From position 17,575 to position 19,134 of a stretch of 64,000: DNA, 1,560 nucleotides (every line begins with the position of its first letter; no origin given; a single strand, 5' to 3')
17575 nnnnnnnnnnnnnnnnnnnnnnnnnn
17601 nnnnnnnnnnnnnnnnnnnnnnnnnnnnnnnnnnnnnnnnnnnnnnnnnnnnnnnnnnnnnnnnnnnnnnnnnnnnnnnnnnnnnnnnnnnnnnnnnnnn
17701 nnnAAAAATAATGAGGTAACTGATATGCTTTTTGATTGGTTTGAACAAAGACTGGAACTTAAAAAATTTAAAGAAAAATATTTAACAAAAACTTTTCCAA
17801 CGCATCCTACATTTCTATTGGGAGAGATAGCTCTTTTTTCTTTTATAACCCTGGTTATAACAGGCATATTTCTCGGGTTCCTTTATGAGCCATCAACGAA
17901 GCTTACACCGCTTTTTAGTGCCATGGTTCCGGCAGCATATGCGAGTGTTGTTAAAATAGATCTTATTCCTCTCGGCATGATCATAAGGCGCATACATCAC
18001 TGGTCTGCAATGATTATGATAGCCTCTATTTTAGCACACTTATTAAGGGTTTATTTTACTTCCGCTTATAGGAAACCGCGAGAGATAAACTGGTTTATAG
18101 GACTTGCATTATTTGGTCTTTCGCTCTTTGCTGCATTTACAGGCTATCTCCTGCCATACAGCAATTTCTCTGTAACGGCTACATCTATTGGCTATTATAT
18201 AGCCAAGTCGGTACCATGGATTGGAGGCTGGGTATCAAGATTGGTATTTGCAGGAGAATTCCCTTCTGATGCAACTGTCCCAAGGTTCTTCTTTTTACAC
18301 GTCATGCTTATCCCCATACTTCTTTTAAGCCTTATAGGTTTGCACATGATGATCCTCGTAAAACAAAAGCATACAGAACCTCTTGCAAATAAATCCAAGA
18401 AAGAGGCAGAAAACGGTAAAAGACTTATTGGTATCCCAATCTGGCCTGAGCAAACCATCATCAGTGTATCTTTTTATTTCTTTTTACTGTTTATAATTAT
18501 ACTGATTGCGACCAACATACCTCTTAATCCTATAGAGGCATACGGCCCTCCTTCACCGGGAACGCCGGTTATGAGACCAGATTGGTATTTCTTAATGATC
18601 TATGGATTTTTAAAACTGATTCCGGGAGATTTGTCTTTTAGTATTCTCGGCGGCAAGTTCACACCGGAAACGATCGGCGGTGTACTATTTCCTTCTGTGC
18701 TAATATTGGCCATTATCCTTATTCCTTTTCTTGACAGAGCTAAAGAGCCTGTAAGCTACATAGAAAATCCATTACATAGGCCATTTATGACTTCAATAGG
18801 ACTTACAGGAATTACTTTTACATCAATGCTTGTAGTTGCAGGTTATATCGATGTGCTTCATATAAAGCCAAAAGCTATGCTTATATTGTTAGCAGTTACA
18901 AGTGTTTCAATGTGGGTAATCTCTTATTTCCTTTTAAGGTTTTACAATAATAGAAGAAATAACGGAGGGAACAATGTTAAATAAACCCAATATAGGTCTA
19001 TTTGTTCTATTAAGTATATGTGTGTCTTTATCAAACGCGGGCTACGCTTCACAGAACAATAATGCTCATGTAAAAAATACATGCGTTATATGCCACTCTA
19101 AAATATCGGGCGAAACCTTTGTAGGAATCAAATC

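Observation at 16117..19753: Tightly coupled five-gene bc-type complex: pentaheme cyt c, small membrane subunit, Tat-Rieske, long cytochrome b, second pentaheme cyt c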

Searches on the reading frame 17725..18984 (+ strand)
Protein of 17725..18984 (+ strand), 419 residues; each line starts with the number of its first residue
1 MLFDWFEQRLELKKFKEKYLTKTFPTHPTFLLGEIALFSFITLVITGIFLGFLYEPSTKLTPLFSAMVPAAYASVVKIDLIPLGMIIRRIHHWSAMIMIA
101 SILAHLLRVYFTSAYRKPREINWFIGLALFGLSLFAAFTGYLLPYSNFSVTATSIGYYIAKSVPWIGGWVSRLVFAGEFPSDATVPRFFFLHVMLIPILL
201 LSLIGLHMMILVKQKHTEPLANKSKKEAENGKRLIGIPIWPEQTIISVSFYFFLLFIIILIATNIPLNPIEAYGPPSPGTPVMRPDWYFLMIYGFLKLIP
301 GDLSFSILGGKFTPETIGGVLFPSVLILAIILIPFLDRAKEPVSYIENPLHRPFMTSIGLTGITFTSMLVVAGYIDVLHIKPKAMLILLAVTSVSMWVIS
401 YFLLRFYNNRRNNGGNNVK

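Call 3: search_protein_families(library=pfam, proteins=[window:17725-18984:+], max_evalue=0.01)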
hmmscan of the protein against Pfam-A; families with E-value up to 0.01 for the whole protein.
window:17725-18984:+ (419 aa): 4 families
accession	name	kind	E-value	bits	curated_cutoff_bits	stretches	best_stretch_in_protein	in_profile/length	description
PF13631.11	Cytochrom_B_N_2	-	1.4e-50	172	27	1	97-275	2-169/169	Cytochrome b(N-terminal)/b6/petB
PF00033.24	Cytochrome_B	-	5.4e-27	95.3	27.2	1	29-214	13-188/189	Cytochrome b/b6/petB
PF00032.22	Cytochrom_B_C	-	1.4e-06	28.9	20.7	1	283-358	11-71/102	Cytochrome b(C-terminal)/b6/petD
PF01292.26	Ni_hydr_CYTB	-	0.00051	20.3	30.1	1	13-116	78-169/179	Prokaryotic cytochrome b561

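Call 4: search_protein_families(library=ncbifam, proteins=[window:17725-18984:+], max_evalue=0.01)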
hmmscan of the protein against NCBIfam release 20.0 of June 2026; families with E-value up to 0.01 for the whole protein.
window:17725-18984:+ (419 aa): 5 families
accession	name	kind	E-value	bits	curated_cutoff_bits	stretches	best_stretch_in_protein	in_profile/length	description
NF050120.1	bc1_QcrB_actin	exception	2.8e-89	300.1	500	1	5-389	1-398/458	cytochrome bc1 complex cytochrome b subunit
NF040969.1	cytb_ExtP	equivalog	2.6e-48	164.6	290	1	26-217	21-203/205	selenite/tellurite reduction operon b-type cytochrome ExtP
NF002990.0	PRK03735.1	subfamily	5.4e-43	147.3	325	1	2-220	5-223/223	cytochrome b6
NF041076.1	cyt_b_SoxC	equivalog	4e-23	82.1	740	1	3-399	2-386/542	proton pump complex cytochrome B SoxC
TIGR01156.1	cytb6_f_IV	equivalog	0.0004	20.3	127.05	1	211-373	4-147/160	cytochrome b6-f complex subunit IV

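Call 6: find_homologous_proteins(query=window:17725-18984:+)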
Query window:17725-18984:+ (419 aa): 1977 proteins with E <= 0.001 among 8000 candidates; the best 120 are listed.
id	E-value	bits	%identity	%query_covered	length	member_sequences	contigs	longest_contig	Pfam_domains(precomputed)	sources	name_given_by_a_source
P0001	1.5e-270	916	99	100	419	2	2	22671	PF00033.25,PF00032.23,PF13631.12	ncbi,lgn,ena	-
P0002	3.4e-219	746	78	100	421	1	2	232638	PF00033.25,PF00032.23,PF13631.12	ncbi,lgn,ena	-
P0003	5.6e-219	746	77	100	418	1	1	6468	PF00033.25,PF00032.23,PF13631.12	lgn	-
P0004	2.4e-218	744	78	100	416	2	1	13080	PF00033.25,PF00032.23,PF13631.12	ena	-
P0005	2.5e-218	743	77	100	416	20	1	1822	PF00033.25,PF00032.23,PF13631.12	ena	-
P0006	3.5e-218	743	76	100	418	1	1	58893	PF00033.25,PF00032.23,PF13631.12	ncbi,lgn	-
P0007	4.1e-217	740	77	100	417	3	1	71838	PF00033.25,PF00032.23,PF13631.12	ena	-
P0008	3.9e-216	736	76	100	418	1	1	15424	PF00033.25,PF00032.23,PF13631.12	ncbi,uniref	ncbi:Ubiquinol-cytochrome C reductase, cytochrome B subunit [hydrothermal vent metagenome]|uniref:Ub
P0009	5.9e-216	736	76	100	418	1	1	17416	PF00033.25,PF00032.23,PF13631.12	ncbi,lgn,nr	ncbi:MAG: menaquinol-cytochrome c reductase cytochrome b subunit [bacterium]|nr:MAG: menaquinol-cyto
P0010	3.5e-214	730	75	100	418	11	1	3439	PF00033.25,PF00032.23,PF13631.12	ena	-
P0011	6.5e-214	729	77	99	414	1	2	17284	PF00033.25,PF00032.23,PF13631.12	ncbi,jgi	-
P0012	1.5e-213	728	76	99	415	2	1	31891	PF00033.25,PF00032.23,PF13631.12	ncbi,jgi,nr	ncbi:MAG: cytochrome bc complex cytochrome b subunit [Acidobacteria bacterium]|nr:cytochrome bc comp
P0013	2.7e-213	727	77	98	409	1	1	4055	PF00033.25,PF00032.23,PF13631.12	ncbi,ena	-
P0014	4.4e-213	726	76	100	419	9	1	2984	PF00033.25,PF00032.23,PF13631.12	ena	-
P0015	6.9e-213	726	77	98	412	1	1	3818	PF00033.25,PF00032.23,PF13631.12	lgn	-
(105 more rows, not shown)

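Call 7: find_related_loci(query=window:17725-18984:+, collection=genome_contigs, flank=6000)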
Query window:17725-18984:+ (419 aa) in genome_contigs; peptide patterns used: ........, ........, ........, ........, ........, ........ (x = any residue, [..] = any of these).
96 stretches matched a pattern; 55 encode a relative of the query (tblastn E <= 1e-3); 54 distinct loci.
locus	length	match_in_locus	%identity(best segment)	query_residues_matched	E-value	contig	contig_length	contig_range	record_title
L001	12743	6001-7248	78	1-416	0e+0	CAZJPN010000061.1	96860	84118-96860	MAG TPA_asm: uncultured Pseudomonadota bacterium isolate SRP271791_co1_55 genome assembly, contig: k141_142024, whole ge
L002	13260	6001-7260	78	1-419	0e+0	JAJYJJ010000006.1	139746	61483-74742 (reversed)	MAG: Nitrospirae bacterium isolate DBS2-1.bin158 NODE_176_length_139746_cov_4.794863, whole genome shotgun sequence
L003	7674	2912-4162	78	1-418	0e+0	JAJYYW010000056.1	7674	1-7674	MAG: bacterium isolate FK4.bin6 NODE_13751_length_7674_cov_1.043858, whole genome shotgun sequence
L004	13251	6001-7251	78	2-418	0e+0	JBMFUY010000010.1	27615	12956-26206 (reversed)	MAG: bacterium isolate KM4348-15 NODE_10_length_27615_cov_19.802382, whole genome shotgun sequence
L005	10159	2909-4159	77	1-418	0e+0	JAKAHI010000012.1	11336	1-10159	MAG: bacterium isolate WY2.bin9 NODE_9115_length_11336_cov_4.989740, whole genome shotgun sequence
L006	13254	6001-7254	76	1-419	0e+0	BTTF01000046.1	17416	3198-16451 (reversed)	MAG: Bacterium Idc_ex_meta_mg7 DNA, NODE_175_17416_cov_38.106377, whole genome shotgun sequence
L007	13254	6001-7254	76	1-419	0e+0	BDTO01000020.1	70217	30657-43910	Bacterium BMS3Bbin05 DNA, contig: NODE_7, whole genome shotgun sequence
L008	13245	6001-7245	76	1-415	0e+0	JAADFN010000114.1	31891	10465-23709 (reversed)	MAG: Acidobacteriota bacterium isolate M_MaxBin.030 contig-127_3511, whole genome shotgun sequence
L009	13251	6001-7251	76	2-419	0e+0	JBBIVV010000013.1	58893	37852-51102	MAG: bacterium isolate STS170223_bin_85 NODE_470_length_58893_cov_19.106632, whole genome shotgun sequence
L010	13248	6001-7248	73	1-419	0e+0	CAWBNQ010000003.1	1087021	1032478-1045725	MAG: Nitrospirota bacterium isolate MFD01299.bin.1.15 genome assembly, contig: contig_22949, whole genome shotgun sequen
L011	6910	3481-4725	75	1-416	0e+0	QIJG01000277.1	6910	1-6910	MAG: Nitrospirae bacterium isolate SZUA-77 Ga0063293_10030966, whole genome shotgun sequence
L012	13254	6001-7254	74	2-419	0e+0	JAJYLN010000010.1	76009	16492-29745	MAG: bacterium isolate DBS2-1.bin78 NODE_568_length_76009_cov_6.936243, whole genome shotgun sequence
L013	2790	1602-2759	80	1-386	0e+0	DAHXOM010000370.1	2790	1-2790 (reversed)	MAG TPA_asm: bacterium isolate clean1809 k141_364589, whole genome shotgun sequence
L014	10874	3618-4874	75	1-417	0e+0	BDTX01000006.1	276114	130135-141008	Bacterium BMS3Bbin14 DNA, contig: NODE_4, whole genome shotgun sequence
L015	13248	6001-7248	72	1-419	0e+0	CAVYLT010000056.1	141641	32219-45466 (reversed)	MAG: Nitrospirota bacterium isolate MFD01299.bin.2.211 genome assembly, contig: contig_35026, whole genome shotgun seque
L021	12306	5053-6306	72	1-419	0e+0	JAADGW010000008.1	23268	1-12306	MAG: Deltaproteobacteria bacterium isolate M_MetaBat.138 contig-127_11300, whole genome shotgun sequence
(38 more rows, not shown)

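Call 10: find_encoding_contigs(protein=window:17725-18984:+, flank=10000, max_places=4)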
Protein window:17725-18984:+ (419 aa): 5 contigs read that carry it; 2 places shown.
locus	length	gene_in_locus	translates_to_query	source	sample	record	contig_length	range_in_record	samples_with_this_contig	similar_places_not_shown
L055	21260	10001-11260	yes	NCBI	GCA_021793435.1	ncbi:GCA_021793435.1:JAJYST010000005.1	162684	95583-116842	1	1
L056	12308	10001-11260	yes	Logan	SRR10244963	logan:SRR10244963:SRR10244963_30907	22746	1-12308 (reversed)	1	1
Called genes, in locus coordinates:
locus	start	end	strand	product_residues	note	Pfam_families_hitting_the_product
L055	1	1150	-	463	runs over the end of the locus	PF10396:TrmE_N, PF00009:GTP_EFTU (faint), PF12631:MnmE_helical, PF03193:RsgA_GTPase (faint), PF00350:Dynamin_N (faint), PF01926:MMR_HSR1, PF02421:FeoB_N, PF04548:AIG1 (weak)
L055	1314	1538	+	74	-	-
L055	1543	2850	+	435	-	PF11638:DnaA_N, PF00308:Bac_DnaA, PF01637:ATPase_2 (weak), PF01695:IstB_IS21, PF00004:AAA, PF08299:Bac_DnaA_C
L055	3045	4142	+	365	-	PF00712:DNA_pol3_beta, PF02767:DNA_pol3_beta_2, PF02768:DNA_pol3_beta_3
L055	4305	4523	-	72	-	PF11127:YgaP-like_TM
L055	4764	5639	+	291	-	PF01048:PNP_UDP_1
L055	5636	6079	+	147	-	-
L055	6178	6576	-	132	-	PF13442:Cytochrome_CBB3 (faint), PF00034:Cytochrom_C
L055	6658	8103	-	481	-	-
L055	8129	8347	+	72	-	-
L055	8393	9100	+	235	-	PF22113:Mtrc-MtrF_II-IV_dom (faint), PF14537:Cytochrom_c3_2 (weak), PF14522:Cytochrome_C7 (weak)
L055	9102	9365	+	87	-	PF24002:DUF7318 (weak)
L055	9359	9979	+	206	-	PF00355:Rieske (weak)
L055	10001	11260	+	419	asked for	PF00033:Cytochrome_B, PF13631:Cytochrom_B_N_2, PF00032:Cytochrom_B_C (weak)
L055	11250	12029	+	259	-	PF22113:Mtrc-MtrF_II-IV_dom (faint), PF14522:Cytochrome_C7 (weak)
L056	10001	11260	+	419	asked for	PF00033:Cytochrome_B, PF13631:Cytochrom_B_N_2, PF00032:Cytochrom_B_C (weak)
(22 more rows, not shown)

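Call 12: search_solved_structures(query=window:17725-18984:+, max_evalue=1e-10)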
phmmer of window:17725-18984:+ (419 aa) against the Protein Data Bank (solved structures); distinct sequences matched with E-value up to 1e-10: 51.
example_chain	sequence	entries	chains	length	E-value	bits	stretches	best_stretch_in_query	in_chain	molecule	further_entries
7q21_B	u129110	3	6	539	1.3e-57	199.2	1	17-387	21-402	Cytochrome bc1 complex cytochrome b subunit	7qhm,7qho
9wcx_i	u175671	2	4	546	2.6e-57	198.2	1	8-381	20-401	Cytochrome bc1 complex cytochrome b subunit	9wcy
7rh5_E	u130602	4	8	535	4e-54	187.6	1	17-383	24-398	Cytochrome bc1 complex cytochrome b subunit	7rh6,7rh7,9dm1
6adq_B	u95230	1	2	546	4.3e-54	187.6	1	17-383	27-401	Ubiquinol-cytochrome c reductase cytochrome b subunit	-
6hwh_b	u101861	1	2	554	4.5e-54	187.5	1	17-383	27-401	Ubiquinol-cytochrome C reductase QcrB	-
8ovc_N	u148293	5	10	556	4.6e-54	187.5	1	17-383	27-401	Cytochrome bc1 complex cytochrome b subunit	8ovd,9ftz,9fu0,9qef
9gy6_B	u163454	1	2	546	3.1e-53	184.7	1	17-383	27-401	Cytochrome bc1 complex cytochrome b subunit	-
7e1v_N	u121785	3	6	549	6.2e-51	177.2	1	18-384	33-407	Cytochrome bc1 complex cytochrome b subunit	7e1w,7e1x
8hcr_B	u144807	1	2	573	7.1e-51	177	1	18-384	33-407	Cytochrome bc1 complex cytochrome b subunit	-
1q90_B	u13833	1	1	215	4.7e-31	111.6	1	2-219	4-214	Cytochrome b6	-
1vf5_A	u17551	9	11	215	2.7e-30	109.1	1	2-219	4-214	CYTOCHROME B6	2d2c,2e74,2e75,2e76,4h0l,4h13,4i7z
6rqf_I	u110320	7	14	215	3.3e-30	108.9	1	2-219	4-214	Cytochrome b6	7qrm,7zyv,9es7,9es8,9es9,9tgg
2zt9_A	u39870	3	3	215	4.8e-30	108.3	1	2-219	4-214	Cytochrome b6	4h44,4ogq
7r0w_I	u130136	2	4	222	6.1e-29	104.7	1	2-219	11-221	Cytochrome b6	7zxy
8smr_I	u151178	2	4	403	1.2e-23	87.3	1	4-378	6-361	Cytochrome b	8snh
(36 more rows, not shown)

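Call 54: search_protein_representatives(protein=window:17725-18984:+)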
Query: 419 residues. Proteins with E-value up to 0.001 (for the whole library): 5312; up to 1e-10: 2642; up to 1e-30: 302. The best 150 are listed.
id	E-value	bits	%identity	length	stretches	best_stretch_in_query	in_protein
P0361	3.2e-132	458.2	50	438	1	4-411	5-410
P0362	7.6e-107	374.6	43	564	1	5-403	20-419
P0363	9.0e-100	351.3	44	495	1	2-379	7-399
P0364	9.0e-99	348.0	52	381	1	4-302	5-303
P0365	1.6e-79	284.6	48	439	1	36-300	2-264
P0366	1.1e-76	275.2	39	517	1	4-377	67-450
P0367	2.3e-68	247.8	38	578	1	7-378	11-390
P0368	2.0e-66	241.4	48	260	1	3-239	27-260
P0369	6.5e-64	233.1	52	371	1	3-223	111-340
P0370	1.2e-63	232.2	36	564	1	4-376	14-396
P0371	1.2e-63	232.2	44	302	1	109-377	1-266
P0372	2.7e-63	231.1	36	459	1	6-376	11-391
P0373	4.8e-63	230.3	52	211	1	3-205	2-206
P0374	1.4e-62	228.8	38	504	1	7-373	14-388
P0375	3.2e-59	217.7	36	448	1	5-376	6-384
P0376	3.3e-59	217.6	35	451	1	7-378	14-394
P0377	4.4e-59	217.2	35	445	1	7-384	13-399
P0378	2.1e-58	215.0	38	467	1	7-341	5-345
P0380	7.7e-55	203.2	48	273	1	43-244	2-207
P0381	9.3e-55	203.0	34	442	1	4-375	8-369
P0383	5.1e-54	200.5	46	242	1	3-219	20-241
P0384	2.5e-53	198.3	52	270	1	3-193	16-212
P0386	1.1e-51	192.9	35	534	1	4-323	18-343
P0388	1.9e-51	192.1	39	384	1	3-366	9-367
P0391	1.6e-50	189.0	38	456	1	7-377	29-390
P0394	6.1e-49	183.8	46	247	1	21-223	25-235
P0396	1.7e-48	182.3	34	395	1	17-369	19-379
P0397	2.4e-48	181.9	34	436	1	2-380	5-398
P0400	1.9e-47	178.9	35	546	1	5-410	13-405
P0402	4.0e-46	174.5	31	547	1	4-380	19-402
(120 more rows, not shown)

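Call 55: list_cluster_members(proteins=[P0361, P0362, P0363, P0366, P0367, P0370, P0372, P0374, P0375, P0377])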
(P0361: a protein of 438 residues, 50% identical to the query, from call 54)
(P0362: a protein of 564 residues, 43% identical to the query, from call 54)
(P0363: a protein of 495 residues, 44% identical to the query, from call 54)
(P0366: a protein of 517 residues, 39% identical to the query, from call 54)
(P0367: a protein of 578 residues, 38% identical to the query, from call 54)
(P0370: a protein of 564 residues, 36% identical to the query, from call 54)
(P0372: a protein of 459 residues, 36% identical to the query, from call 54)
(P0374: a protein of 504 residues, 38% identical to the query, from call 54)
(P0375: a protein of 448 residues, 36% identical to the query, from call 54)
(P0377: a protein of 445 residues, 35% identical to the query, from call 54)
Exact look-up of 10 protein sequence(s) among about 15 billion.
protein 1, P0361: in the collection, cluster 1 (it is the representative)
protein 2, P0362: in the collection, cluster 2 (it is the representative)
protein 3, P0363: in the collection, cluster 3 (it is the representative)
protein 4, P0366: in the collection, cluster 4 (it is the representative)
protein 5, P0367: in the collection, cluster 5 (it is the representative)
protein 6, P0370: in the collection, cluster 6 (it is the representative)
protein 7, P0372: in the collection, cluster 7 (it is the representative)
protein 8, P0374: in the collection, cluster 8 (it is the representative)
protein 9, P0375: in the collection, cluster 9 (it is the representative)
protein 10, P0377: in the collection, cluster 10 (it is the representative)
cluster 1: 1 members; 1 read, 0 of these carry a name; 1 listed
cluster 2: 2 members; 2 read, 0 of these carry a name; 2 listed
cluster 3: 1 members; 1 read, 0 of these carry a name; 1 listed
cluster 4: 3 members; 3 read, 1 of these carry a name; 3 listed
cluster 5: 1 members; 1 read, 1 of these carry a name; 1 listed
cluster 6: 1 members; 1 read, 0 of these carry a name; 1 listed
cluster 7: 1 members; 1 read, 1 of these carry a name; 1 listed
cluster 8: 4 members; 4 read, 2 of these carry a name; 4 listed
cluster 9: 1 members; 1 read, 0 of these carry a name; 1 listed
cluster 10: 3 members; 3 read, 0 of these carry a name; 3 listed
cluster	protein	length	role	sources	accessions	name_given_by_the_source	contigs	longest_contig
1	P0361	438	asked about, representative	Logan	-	-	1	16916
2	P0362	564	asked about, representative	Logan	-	-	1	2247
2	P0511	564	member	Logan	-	-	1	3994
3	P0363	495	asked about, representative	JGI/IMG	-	-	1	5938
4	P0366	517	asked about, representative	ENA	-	-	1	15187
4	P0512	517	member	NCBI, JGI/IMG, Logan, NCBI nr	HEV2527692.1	MAG TPA: cytochrome bc complex cytochrome b subunit [Thermomicrobiales bacterium] | cytochrome b-561 | cytochrome bc complex cytochrome b subunit [Thermomicrobiales bacterium]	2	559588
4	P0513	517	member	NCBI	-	-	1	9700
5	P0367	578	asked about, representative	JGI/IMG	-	ubiquinol-cytochrome c reductase cytochrome b subunit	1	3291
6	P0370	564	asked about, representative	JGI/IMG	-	-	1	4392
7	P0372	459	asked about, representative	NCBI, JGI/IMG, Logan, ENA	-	ubiquinol-cytochrome c reductase cytochrome b subunit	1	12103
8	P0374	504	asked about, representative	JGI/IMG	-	ubiquinol-cytochrome c reductase cytochrome b subunit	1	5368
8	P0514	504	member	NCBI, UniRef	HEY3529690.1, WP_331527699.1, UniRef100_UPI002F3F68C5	MAG TPA: ubiquinol-cytochrome c reductase cytochrome b subunit [Nocardioides sp.] | cytochrome bc1 complex cytochrome b subunit n=1 Tax=Nocardioides sp. TaxID=35761 ...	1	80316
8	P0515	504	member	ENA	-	-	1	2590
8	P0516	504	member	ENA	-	-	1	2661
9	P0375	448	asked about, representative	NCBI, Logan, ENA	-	-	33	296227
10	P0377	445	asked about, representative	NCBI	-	-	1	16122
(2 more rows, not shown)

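Call 61: list_cluster_members(proteins=[P0376, P0378, P0381, P0386, P0388, P0391, P0396, P0397, P0400, P0402])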
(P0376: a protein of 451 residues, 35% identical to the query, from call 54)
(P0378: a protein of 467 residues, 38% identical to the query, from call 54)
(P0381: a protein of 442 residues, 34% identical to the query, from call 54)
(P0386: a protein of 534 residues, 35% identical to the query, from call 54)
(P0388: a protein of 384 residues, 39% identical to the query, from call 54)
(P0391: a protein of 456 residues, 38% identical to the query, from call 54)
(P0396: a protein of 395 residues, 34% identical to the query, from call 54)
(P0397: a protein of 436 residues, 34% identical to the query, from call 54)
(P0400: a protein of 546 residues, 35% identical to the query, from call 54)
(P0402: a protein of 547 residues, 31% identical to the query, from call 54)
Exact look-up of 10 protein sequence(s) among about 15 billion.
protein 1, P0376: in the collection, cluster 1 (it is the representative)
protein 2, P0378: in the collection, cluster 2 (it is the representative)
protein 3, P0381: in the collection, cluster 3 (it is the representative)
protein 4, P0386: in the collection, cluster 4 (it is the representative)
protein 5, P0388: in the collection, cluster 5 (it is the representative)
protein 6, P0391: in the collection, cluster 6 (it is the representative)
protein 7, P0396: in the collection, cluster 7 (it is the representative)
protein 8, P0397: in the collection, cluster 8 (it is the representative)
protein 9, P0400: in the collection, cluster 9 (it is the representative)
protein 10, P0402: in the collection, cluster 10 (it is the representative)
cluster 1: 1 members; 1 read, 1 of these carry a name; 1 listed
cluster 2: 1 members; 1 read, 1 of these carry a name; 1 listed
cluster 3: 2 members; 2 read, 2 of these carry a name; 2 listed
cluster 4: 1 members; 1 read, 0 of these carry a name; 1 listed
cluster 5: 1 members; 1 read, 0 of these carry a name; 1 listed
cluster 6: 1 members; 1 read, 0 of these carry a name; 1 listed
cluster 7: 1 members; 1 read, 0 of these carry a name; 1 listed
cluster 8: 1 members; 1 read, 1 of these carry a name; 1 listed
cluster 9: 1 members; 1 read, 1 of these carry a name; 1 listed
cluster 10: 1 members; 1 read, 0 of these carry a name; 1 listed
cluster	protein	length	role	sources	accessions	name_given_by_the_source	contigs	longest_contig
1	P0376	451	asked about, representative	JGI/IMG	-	ubiquinol-cytochrome c reductase cytochrome b subunit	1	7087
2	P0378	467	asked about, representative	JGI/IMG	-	ubiquinol-cytochrome c reductase cytochrome b subunit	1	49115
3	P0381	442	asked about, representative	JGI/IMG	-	ubiquinol-cytochrome c reductase cytochrome b subunit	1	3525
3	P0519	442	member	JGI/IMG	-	ubiquinol-cytochrome c reductase cytochrome b subunit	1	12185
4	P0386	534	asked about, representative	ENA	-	-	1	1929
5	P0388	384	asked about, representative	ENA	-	-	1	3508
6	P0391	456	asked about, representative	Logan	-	-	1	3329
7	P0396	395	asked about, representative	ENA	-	-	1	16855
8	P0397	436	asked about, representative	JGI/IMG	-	ubiquinol-cytochrome c reductase cytochrome b subunit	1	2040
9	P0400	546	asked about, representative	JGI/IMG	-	cytochrome b6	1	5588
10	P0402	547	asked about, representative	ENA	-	-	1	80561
